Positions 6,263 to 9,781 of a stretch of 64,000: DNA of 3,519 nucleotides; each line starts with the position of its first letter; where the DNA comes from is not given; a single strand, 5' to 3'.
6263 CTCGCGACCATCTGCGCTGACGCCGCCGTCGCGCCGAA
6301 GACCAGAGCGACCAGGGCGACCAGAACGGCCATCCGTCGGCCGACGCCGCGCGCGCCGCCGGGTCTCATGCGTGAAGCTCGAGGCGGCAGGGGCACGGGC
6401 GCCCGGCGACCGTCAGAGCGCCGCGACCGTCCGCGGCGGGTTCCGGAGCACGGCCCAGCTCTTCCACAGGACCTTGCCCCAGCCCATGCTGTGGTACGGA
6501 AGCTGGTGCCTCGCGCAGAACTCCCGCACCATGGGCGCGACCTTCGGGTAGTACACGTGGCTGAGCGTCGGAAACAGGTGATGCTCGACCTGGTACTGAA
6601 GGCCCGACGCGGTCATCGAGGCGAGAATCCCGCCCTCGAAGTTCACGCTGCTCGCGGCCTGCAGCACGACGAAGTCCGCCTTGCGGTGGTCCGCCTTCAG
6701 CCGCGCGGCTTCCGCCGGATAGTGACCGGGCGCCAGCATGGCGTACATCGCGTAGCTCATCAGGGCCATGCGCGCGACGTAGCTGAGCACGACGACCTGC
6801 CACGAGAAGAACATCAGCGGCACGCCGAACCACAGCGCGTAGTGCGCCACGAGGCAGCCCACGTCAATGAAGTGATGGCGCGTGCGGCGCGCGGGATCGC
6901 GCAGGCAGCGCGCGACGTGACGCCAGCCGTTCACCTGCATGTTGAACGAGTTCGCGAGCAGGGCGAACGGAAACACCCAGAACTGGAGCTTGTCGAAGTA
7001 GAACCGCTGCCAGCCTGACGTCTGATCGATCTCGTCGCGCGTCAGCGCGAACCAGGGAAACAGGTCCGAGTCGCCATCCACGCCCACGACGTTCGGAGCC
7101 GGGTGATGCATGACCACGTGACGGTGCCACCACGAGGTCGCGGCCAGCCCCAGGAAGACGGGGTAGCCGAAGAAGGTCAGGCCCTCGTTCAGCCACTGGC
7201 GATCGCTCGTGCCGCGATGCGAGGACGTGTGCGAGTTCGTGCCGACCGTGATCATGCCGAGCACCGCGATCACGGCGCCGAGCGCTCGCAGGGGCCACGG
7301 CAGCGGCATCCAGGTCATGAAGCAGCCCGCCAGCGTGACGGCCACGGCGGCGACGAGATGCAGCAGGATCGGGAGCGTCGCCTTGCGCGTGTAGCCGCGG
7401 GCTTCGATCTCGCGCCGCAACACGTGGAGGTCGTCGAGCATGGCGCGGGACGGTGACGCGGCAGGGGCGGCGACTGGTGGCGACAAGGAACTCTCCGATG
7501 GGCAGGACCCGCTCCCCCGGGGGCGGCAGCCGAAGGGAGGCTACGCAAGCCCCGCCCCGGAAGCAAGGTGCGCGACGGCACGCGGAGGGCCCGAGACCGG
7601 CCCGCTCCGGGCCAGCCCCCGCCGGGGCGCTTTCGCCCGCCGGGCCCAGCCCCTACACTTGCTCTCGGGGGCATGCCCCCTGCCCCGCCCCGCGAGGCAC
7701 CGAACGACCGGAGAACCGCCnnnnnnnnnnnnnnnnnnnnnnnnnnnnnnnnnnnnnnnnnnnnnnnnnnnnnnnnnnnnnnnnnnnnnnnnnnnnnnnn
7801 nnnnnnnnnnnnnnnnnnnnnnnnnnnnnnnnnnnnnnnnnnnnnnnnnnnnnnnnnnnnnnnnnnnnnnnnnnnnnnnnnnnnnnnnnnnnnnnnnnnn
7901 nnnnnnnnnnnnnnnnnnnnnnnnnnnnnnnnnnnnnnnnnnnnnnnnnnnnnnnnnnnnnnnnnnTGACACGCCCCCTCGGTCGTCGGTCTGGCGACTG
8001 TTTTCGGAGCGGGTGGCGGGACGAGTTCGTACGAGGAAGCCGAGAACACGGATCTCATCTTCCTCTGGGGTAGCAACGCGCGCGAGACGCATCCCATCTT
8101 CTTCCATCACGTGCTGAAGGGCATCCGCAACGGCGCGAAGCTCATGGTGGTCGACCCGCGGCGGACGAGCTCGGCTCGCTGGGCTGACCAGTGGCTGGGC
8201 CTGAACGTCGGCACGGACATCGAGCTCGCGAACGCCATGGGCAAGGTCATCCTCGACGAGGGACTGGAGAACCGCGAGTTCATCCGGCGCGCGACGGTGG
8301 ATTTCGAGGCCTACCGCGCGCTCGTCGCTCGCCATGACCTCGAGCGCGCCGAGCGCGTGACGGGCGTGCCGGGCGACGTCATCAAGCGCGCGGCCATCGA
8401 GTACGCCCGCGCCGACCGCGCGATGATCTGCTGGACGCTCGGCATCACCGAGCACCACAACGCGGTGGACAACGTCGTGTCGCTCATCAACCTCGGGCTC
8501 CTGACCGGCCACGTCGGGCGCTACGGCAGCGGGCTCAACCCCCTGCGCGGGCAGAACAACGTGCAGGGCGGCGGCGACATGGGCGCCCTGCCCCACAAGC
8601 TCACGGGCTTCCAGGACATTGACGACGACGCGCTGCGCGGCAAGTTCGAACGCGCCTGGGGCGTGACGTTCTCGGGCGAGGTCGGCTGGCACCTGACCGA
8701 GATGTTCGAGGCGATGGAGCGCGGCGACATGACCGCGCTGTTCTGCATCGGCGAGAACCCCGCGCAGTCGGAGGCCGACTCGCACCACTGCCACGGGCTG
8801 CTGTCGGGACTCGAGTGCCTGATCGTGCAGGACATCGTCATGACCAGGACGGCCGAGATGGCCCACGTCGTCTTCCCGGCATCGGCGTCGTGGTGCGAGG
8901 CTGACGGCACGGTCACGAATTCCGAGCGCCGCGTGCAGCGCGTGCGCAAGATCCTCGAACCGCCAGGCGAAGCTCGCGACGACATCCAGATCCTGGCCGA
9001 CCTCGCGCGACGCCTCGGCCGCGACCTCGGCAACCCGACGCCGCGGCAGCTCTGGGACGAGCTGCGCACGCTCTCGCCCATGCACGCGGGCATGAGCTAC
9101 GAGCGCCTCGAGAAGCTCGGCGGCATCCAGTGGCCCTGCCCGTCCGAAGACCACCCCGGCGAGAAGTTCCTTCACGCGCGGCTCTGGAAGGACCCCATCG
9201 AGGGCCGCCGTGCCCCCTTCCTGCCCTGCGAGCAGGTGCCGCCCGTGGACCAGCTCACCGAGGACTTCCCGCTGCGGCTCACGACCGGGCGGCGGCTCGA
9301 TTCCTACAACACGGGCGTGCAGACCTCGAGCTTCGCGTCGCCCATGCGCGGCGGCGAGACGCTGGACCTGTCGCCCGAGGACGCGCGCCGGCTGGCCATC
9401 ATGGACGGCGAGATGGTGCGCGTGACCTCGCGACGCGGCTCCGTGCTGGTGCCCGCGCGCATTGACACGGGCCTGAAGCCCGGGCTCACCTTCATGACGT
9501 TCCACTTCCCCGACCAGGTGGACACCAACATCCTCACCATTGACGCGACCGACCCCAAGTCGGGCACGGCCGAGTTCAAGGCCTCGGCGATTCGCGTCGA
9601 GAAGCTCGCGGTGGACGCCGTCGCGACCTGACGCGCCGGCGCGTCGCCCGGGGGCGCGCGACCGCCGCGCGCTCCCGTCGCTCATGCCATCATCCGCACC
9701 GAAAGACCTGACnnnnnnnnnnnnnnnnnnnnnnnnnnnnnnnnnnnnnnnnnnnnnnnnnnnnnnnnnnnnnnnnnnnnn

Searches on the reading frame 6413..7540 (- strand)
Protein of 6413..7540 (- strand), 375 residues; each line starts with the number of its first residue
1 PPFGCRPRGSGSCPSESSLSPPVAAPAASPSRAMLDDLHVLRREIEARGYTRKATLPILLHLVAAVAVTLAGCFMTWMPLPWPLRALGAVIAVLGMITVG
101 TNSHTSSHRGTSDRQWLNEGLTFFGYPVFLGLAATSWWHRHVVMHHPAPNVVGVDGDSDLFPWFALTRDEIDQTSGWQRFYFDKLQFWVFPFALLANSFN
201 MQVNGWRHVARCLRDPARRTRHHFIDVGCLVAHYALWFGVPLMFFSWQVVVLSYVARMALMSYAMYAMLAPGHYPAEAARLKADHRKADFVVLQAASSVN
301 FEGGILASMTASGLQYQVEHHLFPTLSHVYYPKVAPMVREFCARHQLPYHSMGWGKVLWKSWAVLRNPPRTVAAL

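Call 23: search_protein_families(library=pfam, proteins=[window:6413-7540:-], max_evalue=0.001)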
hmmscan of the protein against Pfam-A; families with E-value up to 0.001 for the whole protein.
window:6413-7540:- (375 aa): 1 family
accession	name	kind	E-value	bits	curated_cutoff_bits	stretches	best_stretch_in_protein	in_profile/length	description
PF00487.30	FA_desaturase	-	6.3e-22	79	29.7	1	81-351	2-251/253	Fatty acid desaturase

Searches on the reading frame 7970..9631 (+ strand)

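Call 23: search_protein_families(library=pfam, proteins=[window:7970-9631:+], max_evalue=0.001)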
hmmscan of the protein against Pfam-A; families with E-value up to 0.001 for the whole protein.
window:7970-9631:+ (553 aa): 2 families
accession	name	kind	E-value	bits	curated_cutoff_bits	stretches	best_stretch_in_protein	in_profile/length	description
PF00384.28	Molybdopterin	-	3.9e-53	181.2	24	1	19-347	100-352/353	Molybdopterin oxidoreductase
PF01568.27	Molydop_binding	-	2.9e-27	95.3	26.8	1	435-538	1-108/110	Molydopterin dinucleotide binding domain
